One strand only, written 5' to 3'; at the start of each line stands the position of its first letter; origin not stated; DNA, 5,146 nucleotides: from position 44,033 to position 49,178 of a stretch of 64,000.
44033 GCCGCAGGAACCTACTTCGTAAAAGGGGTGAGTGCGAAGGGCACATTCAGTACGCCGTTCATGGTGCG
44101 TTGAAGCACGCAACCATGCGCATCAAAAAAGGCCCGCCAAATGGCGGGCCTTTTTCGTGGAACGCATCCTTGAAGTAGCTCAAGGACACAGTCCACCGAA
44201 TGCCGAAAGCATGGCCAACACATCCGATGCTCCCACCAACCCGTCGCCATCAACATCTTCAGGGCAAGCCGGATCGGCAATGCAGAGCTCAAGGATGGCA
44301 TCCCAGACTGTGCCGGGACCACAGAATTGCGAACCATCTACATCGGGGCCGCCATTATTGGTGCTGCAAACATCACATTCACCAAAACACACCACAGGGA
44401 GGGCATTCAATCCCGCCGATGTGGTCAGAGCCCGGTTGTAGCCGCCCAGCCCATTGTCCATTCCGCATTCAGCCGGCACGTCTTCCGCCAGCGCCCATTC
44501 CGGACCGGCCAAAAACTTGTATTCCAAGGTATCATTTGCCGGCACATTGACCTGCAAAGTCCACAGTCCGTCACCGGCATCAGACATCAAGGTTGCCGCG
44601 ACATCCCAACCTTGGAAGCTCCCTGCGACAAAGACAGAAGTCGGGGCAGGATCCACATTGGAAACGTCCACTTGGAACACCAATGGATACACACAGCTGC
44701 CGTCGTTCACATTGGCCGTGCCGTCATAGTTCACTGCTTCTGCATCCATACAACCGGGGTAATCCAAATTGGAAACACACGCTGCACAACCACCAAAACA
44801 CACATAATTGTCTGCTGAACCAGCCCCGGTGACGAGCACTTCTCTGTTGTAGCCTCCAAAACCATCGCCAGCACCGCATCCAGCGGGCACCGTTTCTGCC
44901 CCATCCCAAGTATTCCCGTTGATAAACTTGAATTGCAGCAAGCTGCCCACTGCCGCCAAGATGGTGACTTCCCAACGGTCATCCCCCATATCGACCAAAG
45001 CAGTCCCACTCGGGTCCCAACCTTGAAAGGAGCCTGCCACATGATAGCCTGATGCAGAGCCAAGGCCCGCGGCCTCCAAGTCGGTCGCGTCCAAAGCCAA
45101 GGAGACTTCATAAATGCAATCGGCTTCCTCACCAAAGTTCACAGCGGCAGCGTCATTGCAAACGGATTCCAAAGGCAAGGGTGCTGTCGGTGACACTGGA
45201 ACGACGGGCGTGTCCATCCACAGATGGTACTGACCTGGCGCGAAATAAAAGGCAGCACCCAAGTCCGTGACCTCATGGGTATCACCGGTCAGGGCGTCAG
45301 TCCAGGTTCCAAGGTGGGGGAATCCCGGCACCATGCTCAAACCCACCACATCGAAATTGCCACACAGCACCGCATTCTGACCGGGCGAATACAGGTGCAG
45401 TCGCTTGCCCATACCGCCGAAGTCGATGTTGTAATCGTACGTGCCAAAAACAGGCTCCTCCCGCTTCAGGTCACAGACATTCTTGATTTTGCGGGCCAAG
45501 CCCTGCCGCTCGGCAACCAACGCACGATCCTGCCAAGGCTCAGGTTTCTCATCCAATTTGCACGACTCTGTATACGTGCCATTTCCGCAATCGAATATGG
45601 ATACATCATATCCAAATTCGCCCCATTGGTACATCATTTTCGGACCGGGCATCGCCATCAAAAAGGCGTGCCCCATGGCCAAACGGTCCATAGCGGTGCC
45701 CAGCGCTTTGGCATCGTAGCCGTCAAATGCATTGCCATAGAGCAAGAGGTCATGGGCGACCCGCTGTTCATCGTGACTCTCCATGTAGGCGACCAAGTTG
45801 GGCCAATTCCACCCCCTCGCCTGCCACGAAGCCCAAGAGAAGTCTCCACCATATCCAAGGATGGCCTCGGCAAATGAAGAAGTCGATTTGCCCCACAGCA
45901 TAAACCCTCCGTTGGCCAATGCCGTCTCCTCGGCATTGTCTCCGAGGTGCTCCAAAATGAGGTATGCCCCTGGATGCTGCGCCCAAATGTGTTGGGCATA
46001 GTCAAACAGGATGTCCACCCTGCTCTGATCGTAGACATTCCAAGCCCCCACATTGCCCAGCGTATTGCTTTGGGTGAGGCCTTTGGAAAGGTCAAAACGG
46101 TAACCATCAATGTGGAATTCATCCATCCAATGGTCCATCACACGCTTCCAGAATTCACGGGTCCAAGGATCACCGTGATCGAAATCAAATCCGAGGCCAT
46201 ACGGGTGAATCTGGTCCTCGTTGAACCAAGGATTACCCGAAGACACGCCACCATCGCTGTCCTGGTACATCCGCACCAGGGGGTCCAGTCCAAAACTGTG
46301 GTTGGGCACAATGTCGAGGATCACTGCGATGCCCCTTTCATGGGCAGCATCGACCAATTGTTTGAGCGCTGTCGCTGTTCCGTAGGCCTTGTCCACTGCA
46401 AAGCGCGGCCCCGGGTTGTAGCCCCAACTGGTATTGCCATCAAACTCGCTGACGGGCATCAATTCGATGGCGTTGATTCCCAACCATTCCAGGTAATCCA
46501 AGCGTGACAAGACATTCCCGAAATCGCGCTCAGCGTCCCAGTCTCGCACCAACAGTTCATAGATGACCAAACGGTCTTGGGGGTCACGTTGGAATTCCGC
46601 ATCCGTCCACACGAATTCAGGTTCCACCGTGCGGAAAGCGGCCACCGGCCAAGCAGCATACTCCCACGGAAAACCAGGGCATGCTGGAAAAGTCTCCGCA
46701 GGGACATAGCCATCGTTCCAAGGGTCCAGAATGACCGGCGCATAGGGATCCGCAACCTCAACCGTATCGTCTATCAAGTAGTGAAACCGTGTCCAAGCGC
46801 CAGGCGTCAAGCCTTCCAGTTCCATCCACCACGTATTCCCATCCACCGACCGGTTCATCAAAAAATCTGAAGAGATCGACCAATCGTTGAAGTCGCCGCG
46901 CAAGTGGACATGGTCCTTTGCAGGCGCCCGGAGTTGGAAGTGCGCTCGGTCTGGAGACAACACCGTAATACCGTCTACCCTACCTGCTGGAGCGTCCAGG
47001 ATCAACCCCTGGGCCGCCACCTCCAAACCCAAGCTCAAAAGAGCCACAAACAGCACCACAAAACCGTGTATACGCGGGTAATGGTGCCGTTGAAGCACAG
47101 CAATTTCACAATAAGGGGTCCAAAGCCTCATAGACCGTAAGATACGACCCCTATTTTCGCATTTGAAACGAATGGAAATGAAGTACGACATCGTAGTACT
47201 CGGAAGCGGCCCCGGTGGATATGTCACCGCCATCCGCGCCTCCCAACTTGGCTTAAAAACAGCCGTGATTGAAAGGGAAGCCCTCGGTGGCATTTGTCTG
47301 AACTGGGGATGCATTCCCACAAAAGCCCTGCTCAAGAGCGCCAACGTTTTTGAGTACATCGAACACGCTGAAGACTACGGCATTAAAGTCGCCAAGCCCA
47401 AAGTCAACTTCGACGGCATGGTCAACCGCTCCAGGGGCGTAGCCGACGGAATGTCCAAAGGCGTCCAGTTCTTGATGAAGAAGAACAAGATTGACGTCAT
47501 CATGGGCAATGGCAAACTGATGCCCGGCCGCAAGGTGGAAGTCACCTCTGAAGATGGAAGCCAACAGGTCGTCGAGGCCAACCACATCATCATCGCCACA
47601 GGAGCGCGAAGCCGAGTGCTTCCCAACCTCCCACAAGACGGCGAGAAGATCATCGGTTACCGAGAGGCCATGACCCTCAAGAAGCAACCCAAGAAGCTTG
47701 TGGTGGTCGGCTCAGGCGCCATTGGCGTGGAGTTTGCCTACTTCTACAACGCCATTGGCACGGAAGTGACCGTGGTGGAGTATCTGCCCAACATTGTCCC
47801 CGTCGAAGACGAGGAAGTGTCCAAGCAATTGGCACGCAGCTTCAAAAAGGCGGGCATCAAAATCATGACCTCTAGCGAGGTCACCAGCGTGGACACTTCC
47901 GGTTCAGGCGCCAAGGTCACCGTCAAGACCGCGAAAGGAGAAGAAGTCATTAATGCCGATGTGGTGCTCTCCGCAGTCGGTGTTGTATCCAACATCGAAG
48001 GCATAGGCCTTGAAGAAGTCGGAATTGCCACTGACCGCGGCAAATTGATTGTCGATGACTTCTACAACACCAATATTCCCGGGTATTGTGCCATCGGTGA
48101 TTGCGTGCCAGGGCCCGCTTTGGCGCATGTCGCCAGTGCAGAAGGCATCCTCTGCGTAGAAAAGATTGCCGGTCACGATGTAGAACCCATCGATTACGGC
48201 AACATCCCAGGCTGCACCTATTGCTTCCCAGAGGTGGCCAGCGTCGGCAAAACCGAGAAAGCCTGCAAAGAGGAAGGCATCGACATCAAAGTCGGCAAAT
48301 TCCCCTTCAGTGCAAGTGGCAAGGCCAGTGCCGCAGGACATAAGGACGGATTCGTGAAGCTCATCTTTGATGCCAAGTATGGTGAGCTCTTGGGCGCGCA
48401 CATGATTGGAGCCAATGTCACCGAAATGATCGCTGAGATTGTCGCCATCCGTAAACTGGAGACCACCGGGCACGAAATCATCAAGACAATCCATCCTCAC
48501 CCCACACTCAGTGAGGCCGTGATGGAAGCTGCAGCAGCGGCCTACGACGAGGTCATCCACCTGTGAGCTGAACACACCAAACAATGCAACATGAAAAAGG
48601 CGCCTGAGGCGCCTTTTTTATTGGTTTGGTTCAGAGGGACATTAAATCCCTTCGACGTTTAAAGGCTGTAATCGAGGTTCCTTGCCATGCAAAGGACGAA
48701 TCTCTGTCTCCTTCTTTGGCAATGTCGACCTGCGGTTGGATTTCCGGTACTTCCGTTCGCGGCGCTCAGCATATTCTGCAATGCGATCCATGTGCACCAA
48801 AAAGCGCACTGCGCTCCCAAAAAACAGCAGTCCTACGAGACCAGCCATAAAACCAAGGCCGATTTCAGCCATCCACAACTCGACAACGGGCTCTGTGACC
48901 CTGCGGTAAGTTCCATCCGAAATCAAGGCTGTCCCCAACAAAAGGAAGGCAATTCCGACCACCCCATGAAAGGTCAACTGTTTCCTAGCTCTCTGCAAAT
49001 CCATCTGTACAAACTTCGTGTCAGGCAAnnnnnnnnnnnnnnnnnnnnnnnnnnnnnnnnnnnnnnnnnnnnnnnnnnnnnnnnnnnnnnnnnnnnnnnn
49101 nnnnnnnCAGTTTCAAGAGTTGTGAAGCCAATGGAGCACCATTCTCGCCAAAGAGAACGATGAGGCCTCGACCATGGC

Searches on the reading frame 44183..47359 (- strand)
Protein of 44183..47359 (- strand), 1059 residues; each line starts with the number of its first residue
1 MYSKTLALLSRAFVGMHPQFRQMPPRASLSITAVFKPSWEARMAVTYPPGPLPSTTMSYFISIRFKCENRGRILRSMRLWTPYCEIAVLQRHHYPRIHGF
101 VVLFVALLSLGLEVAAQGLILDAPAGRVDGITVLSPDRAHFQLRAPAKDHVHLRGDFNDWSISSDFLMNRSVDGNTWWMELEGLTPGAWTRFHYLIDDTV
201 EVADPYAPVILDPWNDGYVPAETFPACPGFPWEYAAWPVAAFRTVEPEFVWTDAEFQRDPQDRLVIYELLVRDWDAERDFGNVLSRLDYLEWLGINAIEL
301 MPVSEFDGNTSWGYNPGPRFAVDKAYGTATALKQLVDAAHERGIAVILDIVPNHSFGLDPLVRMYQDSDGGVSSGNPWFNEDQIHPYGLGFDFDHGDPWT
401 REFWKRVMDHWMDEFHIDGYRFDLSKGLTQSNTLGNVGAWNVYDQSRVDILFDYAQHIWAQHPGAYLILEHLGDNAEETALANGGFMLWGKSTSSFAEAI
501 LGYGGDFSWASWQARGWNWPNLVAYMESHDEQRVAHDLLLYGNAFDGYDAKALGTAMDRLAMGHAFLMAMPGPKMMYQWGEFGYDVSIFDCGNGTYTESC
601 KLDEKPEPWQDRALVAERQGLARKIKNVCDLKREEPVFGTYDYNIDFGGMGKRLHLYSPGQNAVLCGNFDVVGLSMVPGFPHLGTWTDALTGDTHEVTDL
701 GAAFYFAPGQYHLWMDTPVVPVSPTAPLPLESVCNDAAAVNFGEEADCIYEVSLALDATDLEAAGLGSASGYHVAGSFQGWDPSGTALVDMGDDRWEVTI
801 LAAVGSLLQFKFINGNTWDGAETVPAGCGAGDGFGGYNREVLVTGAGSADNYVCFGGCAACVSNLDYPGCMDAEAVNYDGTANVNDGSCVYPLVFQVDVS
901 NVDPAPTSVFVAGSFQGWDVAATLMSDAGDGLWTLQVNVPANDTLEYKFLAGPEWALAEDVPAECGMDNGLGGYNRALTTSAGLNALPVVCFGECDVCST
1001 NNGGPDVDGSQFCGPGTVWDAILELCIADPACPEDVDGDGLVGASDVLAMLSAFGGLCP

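Call 22: search_protein_families(library=pfam, proteins=[window:44183-47359:-], max_evalue=0.001)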
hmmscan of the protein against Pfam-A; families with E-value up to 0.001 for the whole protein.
window:44183-47359:- (1059 aa): 3 families
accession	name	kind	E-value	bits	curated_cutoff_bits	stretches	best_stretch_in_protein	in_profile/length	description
PF00128.31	Alpha-amylase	-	7e-21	75.4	22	1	279-355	17-92/446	Alpha amylase, catalytic domain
PF02922.24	CBM_48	-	2e-09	38.1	22.4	0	137-207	11-83/83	Carbohydrate-binding module 48 (Isoamylase N-terminal domain)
PF16561.11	AMPK1_CBM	-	8.7e-08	32.7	26.8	0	908-964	13-66/85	Glycogen recognition site of AMP-activated protein kinase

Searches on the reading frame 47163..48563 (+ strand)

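Call 22: search_protein_families(library=pfam, proteins=[window:47163-48563:+], max_evalue=0.001)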
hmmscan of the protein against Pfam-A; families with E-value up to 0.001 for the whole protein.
window:47163-48563:+ (467 aa): 13 families
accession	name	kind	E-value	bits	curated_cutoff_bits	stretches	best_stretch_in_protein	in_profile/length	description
PF07992.20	Pyr_redox_2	-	6.2e-69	233.1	26.1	1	8-328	1-291/291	Pyridine nucleotide-disulphide oxidoreductase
PF02852.28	Pyr_redox_dim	-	3.4e-37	127.5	25.3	1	348-457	1-110/110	Pyridine nucleotide-disulphide oxidoreductase, dimerisation domain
PF00070.33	Pyr_redox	-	7.7e-25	87.7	22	1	178-256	1-79/82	Pyridine nucleotide-disulphide oxidoreductase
PF13738.12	Pyr_redox_3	-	1.6e-12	47.7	30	1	11-308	1-301/305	Pyridine nucleotide-disulphide oxidoreductase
PF01266.30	DAO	-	8.6e-11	42.4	27.9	1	214-277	146-207/353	FAD dependent oxidoreductase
PF12831.13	FAD_oxidored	-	2.8e-08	33.9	27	1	9-147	1-145/416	FAD dependent oxidoreductase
PF13434.12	Lys_Orn_oxgnase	-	4.3e-07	29.8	21.3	1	93-219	104-233/339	L-lysine 6-monooxygenase/L-ornithine 5-monooxygenase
PF03486.20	HI0933_like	-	5.6e-07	29.7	50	0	9-39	2-32/244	HI0933-like protein Rossmann domain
PF00890.30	FAD_binding_2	-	3.5e-06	26.9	20.4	1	9-47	1-39/414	FAD binding domain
PF01134.28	GIDA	-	4.7e-06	26.3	22.1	1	9-148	1-150/391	Glucose inhibited division protein A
PF13450.12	NAD_binding_8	-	7.1e-06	26.6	21.9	0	12-44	1-34/68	NAD(P)-binding Rossmann-like domain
PF01494.25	FAD_binding_3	-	2e-05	24.5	22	0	8-39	2-33/349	FAD binding domain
PF01593.30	Amino_oxidase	-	0.00023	21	19.8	0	217-273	204-255/443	Flavin containing amine oxidoreductase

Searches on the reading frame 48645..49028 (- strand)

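Call 67: search_protein_families(library=pfam, proteins=[window:48645-49028:-], max_evalue=0.1)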
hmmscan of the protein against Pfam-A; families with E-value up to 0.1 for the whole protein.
window:48645-49028:- (128 aa): 1 family
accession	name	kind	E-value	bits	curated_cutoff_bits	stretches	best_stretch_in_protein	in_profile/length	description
PF11118.13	DUF2627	-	0.089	13.8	22.4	0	29-90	16-73/76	Protein of unknown function (DUF2627)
